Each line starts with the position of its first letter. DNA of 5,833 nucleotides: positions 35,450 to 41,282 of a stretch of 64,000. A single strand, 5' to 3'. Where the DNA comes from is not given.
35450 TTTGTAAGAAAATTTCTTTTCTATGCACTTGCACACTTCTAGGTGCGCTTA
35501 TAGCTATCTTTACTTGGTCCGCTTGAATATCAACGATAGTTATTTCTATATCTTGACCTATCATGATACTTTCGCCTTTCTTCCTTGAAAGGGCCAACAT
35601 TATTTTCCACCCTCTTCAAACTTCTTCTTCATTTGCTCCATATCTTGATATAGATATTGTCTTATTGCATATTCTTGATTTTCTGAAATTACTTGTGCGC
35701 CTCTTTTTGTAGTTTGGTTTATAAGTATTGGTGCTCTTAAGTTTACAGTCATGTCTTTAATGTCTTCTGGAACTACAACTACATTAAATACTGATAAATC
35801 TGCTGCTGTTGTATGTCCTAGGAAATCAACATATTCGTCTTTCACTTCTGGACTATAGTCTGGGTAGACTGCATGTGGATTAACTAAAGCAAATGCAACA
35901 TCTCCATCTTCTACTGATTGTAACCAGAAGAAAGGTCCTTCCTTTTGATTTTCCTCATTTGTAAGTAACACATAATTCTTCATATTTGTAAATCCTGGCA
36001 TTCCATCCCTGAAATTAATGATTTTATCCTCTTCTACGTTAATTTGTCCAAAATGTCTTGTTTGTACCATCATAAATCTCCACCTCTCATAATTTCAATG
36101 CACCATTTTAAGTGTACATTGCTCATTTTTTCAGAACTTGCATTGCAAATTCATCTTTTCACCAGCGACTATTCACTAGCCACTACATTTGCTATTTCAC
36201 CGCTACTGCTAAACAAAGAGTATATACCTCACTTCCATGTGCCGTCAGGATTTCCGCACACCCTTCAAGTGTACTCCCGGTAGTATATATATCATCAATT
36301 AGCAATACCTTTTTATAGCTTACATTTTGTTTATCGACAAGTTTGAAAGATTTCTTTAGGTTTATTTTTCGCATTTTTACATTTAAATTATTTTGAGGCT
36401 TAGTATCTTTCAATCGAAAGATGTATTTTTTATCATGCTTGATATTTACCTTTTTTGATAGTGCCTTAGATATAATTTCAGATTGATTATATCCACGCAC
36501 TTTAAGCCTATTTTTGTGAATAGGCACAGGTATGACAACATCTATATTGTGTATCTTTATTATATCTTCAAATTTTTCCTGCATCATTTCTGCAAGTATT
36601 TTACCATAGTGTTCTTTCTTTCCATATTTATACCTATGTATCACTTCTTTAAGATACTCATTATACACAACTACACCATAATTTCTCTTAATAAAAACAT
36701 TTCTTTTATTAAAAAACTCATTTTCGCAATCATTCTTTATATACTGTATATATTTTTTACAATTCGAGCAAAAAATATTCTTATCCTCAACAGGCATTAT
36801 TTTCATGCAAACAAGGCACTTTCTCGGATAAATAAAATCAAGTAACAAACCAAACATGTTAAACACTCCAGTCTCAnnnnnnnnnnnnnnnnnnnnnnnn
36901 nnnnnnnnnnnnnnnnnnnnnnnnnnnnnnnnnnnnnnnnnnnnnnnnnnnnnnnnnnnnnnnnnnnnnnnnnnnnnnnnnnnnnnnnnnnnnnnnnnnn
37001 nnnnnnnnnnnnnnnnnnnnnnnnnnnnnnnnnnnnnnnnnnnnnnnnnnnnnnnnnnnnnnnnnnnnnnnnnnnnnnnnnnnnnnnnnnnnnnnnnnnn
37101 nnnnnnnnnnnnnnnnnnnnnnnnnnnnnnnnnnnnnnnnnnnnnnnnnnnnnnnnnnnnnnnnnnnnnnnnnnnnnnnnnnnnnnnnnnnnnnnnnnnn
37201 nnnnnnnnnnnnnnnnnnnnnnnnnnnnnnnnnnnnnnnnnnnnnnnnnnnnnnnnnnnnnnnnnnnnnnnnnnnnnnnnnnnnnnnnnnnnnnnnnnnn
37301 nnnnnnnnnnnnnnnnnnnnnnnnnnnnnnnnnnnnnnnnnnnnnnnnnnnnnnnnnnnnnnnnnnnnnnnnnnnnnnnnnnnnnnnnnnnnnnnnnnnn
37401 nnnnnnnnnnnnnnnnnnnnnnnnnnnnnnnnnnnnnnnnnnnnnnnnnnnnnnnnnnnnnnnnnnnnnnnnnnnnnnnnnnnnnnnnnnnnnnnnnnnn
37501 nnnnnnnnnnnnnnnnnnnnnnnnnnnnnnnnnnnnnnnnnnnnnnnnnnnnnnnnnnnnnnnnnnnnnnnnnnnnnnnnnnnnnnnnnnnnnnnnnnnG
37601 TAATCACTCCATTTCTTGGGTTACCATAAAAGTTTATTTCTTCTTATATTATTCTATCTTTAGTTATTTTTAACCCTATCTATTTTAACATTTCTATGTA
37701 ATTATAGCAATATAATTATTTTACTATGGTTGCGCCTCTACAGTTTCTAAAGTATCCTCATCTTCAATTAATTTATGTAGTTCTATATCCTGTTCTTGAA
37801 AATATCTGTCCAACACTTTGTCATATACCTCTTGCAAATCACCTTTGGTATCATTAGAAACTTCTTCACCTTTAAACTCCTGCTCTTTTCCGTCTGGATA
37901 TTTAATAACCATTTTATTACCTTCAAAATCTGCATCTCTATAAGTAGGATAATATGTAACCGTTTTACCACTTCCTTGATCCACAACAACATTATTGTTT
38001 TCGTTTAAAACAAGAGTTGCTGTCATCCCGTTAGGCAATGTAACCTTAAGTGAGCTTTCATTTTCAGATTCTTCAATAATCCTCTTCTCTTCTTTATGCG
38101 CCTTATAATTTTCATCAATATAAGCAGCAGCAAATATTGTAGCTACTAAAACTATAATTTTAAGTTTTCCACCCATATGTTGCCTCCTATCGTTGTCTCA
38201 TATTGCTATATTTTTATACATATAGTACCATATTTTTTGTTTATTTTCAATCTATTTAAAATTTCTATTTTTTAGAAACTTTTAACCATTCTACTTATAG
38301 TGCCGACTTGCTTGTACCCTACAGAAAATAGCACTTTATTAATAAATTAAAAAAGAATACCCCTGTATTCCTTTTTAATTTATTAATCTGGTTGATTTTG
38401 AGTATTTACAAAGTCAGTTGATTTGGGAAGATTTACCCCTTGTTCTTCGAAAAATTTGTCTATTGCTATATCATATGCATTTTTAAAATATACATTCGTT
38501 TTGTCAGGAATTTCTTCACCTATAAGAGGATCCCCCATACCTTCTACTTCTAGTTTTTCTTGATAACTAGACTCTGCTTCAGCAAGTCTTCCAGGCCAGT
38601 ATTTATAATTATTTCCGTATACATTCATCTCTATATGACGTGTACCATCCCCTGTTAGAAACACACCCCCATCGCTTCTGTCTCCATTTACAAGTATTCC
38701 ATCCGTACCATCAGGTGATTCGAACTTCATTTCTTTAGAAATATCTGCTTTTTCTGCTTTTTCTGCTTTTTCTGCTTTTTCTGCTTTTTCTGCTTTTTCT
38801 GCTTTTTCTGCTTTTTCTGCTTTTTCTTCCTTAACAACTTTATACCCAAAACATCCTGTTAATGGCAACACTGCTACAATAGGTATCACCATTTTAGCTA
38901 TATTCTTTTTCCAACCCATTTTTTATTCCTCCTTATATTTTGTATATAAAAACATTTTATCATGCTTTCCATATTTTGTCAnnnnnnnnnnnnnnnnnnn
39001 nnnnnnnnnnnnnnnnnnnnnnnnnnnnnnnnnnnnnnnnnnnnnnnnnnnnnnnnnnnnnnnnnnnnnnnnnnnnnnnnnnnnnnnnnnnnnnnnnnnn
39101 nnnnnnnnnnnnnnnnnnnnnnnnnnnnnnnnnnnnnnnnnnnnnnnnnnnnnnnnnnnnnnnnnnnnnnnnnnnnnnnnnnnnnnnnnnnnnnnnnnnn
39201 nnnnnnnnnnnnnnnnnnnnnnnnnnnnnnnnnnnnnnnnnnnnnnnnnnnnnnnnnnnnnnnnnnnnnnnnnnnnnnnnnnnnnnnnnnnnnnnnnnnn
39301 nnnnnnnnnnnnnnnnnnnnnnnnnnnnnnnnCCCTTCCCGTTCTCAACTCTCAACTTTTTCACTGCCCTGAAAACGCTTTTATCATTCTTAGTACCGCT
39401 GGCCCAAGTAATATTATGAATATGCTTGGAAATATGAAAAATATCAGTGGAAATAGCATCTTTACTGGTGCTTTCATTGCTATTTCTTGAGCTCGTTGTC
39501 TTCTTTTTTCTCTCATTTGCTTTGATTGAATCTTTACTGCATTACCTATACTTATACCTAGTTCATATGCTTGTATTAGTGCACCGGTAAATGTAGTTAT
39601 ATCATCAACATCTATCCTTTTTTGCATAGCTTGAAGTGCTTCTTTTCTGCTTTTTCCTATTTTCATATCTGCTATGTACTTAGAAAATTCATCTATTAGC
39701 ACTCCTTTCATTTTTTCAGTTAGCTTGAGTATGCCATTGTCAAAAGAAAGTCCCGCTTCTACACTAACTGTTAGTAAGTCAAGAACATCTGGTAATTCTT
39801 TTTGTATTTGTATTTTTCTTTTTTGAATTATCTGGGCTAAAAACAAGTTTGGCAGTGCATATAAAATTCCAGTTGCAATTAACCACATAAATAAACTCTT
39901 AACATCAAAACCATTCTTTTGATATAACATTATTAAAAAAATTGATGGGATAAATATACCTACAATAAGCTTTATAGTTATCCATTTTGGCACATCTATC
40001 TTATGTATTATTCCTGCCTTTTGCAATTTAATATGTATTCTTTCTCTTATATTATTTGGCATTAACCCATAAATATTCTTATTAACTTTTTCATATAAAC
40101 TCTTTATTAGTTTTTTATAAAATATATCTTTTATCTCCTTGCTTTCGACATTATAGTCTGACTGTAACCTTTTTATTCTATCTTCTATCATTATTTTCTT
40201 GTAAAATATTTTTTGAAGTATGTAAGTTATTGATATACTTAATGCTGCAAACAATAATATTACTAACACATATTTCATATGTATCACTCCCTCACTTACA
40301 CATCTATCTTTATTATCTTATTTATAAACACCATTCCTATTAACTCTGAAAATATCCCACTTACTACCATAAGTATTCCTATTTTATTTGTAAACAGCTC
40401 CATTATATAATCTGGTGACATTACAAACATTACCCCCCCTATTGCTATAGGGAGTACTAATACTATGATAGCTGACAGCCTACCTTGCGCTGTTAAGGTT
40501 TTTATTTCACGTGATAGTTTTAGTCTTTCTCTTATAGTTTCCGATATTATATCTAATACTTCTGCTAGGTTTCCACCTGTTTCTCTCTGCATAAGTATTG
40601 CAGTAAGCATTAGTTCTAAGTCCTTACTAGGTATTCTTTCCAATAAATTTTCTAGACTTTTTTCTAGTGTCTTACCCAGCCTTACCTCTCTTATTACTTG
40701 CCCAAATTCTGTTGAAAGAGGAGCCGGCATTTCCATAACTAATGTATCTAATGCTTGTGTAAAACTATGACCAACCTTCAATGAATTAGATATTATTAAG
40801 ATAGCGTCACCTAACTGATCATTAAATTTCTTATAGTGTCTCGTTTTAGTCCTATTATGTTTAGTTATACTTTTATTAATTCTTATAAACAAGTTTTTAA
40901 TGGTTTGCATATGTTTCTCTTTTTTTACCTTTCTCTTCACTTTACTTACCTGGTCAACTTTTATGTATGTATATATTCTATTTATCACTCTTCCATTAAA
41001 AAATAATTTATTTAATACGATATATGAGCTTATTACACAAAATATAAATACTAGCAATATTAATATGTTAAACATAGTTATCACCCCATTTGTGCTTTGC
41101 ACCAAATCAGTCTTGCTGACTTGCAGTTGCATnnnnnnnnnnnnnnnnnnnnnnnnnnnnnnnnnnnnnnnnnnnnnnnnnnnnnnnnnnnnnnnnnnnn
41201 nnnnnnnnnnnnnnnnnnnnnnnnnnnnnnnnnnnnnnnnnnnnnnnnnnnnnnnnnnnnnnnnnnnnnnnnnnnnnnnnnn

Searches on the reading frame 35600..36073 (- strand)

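Call 74: search_protein_families(library=pfam, proteins=[window:35600-36073:-], max_evalue=0.00001)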
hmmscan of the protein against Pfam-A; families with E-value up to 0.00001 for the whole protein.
window:35600-36073:- (157 aa): 1 family
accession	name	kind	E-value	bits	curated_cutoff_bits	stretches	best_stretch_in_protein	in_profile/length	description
PF02623.20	FliW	-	4.6e-40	136.7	25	1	19-141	1-122/122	FliW protein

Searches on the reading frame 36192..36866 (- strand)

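Call 74: search_protein_families(library=pfam, proteins=[window:36192-36866:-], max_evalue=0.00001)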
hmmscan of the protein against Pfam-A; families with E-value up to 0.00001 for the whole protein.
window:36192-36866:- (224 aa): 2 families
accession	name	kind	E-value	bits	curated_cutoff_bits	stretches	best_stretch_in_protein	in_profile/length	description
PF00156.33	Pribosyltran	-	7.3e-07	29.1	26.3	1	153-218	59-121/158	Phosphoribosyl transferase domain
PF18912.6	DZR_2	-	8.1e-07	29.2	27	1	8-46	1-37/56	Double zinc ribbon domain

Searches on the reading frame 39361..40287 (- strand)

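Call 65: search_protein_families(library=pfam, proteins=[window:39361-40287:-], max_evalue=0.00001)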
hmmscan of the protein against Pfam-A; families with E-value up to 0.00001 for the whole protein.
window:39361-40287:- (308 aa): 1 family
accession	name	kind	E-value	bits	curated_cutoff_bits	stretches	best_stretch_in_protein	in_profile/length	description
PF00482.28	T2SSF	-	9.6e-16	58.3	25.2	1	169-294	2-124/125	Type II secretion system (T2SS), protein F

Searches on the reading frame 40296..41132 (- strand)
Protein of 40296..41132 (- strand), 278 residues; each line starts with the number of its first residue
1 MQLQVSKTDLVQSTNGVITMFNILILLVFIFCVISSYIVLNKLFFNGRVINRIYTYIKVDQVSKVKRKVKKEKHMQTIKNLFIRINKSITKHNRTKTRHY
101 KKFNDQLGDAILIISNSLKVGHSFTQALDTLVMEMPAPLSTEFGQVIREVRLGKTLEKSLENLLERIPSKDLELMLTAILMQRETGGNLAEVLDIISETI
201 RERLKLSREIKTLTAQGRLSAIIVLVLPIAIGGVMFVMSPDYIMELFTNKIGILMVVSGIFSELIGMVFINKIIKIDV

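Call 65: search_protein_families(library=pfam, proteins=[window:40296-41132:-], max_evalue=0.00001)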
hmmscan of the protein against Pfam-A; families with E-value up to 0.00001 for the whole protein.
window:40296-41132:- (278 aa): 1 family
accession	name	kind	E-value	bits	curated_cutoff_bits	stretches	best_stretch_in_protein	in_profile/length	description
PF00482.28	T2SSF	-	1.8e-20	73.6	25.2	1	114-235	5-123/125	Type II secretion system (T2SS), protein F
